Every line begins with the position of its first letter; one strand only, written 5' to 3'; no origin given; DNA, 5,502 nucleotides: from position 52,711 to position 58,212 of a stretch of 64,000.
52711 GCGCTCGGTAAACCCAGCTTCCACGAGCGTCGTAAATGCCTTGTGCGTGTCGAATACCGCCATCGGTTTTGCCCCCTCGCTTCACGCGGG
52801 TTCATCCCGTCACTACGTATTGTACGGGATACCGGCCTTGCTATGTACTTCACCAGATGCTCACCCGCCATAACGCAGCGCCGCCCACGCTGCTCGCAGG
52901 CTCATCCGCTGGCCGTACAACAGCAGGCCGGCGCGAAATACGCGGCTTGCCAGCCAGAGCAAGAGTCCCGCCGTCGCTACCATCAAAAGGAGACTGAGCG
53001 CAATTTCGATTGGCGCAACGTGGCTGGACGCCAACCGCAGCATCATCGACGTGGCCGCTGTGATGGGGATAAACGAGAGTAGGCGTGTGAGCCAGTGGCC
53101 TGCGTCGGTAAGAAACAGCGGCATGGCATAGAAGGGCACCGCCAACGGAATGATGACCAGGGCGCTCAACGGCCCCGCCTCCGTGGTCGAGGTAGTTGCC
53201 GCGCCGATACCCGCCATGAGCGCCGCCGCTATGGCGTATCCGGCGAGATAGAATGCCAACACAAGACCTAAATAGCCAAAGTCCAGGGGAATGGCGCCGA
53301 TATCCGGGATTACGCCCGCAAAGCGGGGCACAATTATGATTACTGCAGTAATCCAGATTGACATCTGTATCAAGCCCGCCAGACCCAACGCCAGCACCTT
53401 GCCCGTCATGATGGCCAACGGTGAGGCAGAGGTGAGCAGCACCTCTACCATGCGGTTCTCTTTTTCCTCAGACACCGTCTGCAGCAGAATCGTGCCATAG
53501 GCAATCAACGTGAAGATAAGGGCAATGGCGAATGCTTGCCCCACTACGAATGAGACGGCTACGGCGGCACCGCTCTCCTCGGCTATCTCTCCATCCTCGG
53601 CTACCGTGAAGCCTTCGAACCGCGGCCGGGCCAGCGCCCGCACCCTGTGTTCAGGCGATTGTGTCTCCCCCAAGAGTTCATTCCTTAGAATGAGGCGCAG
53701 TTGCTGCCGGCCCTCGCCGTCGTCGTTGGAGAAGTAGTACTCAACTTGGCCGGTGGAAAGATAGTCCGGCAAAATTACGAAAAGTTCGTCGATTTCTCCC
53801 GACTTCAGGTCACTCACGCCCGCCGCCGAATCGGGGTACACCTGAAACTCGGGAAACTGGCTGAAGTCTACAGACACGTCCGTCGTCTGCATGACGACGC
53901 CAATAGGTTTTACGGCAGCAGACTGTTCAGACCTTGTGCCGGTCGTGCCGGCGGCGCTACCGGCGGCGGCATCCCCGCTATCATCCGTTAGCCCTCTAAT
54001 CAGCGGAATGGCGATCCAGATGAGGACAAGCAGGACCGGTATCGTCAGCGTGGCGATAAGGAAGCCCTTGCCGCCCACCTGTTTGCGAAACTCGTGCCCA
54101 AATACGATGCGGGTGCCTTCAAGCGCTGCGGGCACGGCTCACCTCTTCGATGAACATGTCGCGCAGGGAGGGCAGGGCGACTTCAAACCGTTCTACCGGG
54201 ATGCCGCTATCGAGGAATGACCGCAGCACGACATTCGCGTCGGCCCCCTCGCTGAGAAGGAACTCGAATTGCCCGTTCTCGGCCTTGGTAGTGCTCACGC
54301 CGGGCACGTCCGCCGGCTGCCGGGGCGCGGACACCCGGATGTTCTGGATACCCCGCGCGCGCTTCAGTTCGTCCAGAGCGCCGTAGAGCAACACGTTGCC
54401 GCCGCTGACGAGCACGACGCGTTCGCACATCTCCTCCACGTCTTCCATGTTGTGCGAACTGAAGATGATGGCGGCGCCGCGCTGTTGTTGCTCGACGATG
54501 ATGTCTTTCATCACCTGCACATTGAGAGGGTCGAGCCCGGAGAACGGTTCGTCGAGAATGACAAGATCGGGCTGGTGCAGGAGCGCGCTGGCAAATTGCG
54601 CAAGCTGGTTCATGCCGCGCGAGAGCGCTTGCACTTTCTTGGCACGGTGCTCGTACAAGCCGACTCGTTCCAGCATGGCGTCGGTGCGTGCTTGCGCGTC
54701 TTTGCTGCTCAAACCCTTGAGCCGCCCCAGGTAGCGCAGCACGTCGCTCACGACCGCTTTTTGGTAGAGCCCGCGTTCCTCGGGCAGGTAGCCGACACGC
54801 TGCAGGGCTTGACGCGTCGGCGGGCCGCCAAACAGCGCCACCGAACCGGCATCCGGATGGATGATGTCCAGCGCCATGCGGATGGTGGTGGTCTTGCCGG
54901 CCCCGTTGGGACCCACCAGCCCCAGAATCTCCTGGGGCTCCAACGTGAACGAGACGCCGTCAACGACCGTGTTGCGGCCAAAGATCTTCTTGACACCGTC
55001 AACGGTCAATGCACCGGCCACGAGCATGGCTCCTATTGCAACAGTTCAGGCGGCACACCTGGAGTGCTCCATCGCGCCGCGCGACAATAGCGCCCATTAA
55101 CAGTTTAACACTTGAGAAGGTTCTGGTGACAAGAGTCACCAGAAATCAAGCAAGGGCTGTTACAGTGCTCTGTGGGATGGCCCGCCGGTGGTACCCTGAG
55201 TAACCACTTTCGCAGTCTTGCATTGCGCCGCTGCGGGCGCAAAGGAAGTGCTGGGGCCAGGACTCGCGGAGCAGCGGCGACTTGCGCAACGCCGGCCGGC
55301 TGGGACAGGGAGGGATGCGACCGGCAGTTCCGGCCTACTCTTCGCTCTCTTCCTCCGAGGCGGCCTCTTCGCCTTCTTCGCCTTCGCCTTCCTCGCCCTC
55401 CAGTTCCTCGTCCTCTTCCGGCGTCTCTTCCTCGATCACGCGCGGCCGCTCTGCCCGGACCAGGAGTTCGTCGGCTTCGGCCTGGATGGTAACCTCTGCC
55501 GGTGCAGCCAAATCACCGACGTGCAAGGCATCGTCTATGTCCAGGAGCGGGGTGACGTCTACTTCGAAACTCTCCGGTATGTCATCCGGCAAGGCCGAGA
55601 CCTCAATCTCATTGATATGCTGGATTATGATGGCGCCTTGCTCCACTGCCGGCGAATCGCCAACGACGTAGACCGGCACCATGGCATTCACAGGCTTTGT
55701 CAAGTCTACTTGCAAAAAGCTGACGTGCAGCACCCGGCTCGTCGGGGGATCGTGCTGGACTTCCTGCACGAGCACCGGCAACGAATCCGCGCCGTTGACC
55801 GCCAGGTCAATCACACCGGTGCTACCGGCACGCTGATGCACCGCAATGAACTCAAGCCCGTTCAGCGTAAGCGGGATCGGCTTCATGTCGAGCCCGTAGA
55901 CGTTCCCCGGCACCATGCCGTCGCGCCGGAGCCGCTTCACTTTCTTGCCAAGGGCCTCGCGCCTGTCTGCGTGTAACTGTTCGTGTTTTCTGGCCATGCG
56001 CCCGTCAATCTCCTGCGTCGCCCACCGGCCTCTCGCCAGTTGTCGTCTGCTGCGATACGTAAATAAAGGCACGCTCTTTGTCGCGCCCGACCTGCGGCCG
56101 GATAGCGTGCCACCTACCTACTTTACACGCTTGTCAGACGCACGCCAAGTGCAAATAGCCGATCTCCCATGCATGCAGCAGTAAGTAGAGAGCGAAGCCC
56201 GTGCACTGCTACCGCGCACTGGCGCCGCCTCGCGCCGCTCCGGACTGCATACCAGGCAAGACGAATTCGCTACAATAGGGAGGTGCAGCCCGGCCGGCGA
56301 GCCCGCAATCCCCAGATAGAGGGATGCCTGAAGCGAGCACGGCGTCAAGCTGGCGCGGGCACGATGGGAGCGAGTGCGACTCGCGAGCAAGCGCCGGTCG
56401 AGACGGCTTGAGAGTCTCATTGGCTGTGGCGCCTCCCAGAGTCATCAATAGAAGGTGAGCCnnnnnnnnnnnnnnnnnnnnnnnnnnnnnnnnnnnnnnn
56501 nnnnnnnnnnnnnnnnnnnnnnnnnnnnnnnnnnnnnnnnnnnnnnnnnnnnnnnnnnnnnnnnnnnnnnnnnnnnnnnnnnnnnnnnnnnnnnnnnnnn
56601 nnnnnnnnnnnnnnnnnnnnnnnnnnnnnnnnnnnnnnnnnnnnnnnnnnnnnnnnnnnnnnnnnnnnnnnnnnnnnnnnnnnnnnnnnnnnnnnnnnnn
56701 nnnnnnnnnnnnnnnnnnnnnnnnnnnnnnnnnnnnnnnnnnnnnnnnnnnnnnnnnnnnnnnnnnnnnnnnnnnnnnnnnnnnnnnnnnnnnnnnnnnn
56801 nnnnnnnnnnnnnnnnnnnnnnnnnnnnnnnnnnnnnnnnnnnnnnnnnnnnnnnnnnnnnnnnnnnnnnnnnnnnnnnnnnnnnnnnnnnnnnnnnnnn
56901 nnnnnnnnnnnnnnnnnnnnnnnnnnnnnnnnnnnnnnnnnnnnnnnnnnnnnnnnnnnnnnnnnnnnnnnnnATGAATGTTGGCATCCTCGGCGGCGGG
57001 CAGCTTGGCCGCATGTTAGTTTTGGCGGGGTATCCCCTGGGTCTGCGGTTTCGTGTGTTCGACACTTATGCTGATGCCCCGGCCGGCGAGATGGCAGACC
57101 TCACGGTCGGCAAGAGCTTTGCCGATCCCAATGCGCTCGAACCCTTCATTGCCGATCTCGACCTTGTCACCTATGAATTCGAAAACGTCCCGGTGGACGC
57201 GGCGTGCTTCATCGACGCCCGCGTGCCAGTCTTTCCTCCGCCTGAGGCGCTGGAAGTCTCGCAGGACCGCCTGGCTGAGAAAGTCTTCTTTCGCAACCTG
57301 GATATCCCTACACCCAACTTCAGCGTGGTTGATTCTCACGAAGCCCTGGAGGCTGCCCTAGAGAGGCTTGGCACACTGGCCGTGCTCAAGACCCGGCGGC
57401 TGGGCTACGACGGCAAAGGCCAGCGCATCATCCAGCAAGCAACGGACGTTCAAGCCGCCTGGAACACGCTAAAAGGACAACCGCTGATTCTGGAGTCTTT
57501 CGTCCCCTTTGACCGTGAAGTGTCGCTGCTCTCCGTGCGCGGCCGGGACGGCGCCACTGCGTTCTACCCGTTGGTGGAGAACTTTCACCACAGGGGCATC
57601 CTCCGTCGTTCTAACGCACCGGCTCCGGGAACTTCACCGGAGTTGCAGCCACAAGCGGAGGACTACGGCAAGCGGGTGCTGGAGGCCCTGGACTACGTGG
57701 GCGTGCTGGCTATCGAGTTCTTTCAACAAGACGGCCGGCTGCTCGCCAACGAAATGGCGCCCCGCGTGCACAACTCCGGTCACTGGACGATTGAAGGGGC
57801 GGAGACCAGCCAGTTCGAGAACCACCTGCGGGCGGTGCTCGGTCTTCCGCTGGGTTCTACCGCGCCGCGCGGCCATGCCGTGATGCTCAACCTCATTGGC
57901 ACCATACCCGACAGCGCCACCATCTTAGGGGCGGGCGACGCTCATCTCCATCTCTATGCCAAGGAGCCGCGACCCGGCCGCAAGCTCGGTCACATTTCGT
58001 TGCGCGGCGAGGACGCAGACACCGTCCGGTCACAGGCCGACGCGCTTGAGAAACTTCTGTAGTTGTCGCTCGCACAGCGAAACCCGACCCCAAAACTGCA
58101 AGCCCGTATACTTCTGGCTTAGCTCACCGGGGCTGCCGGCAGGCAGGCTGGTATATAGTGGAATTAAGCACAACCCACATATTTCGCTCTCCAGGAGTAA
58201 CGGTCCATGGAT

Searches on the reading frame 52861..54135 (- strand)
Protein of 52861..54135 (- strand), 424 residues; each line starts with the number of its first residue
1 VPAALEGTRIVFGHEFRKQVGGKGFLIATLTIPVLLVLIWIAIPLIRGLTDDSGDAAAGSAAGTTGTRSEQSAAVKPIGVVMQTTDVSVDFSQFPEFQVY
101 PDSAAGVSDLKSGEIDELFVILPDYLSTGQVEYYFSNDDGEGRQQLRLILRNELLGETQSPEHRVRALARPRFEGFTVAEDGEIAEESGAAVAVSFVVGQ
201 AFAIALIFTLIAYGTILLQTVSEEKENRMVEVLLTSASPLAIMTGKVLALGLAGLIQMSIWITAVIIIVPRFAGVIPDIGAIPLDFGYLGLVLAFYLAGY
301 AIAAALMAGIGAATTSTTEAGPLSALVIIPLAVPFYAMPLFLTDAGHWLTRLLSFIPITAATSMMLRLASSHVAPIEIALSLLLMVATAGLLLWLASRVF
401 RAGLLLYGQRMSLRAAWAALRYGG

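Call 37: search_protein_families(library=pfam, proteins=[window:52861-54135:-], max_evalue=0.001)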
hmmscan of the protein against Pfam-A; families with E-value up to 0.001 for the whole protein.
window:52861-54135:- (424 aa): 1 family
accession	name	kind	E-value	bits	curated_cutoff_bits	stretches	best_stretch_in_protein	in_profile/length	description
PF12698.13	ABC2_membrane_3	-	1.6e-40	139.7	31.6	1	23-397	1-346/347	ABC-2 family transporter protein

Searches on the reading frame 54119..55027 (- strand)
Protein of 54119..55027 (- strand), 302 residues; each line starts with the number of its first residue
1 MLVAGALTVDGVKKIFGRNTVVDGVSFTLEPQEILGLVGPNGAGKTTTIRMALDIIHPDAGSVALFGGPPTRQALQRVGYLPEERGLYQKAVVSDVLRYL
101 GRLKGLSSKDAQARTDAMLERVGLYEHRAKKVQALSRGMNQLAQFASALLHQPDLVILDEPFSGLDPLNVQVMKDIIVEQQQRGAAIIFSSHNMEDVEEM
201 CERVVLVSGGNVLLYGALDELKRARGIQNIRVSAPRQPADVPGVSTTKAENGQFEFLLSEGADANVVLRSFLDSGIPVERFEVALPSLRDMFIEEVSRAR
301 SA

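Call 37: search_protein_families(library=pfam, proteins=[window:54119-55027:-], max_evalue=0.001)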
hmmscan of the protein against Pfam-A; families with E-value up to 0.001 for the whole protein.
window:54119-55027:- (302 aa): 4 families
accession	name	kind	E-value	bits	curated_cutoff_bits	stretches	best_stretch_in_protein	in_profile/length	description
PF00005.33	ABC_tran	-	2.7e-26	93.2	25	1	23-162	2-136/137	ABC transporter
PF13304.12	AAA_21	-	6.3e-14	53.2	27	1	134-194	237-300/304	AAA domain, putative AbiEii toxin, Type IV TA system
PF13732.12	DrrA1-3_C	-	4.6e-13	50.1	27.4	1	216-296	1-81/81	ATP-binding protein DrrA1-3-like, C-terminal domain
PF02463.25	SMC_N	-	7.6e-05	22.7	40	0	134-205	136-209/220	RecF/RecN/SMC N terminal domain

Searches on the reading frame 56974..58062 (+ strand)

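Call 37: search_protein_families(library=pfam, proteins=[window:56974-58062:+], max_evalue=0.001)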
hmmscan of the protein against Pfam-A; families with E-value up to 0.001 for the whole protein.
window:56974-58062:+ (362 aa): 3 families
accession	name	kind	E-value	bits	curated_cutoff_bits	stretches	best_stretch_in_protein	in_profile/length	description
PF02222.28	ATP-grasp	-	4e-63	212.7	27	1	105-281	2-179/179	ATP-grasp domain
PF22660.2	RS_preATP-grasp-like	-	6.6e-32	110.3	27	1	2-97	3-98/98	Ribonucleotide synthetase preATP-grasp domain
PF17769.7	PurK_C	-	1.6e-14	53.8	22.6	1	302-353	1-55/56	Phosphoribosylaminoimidazole carboxylase C-terminal domain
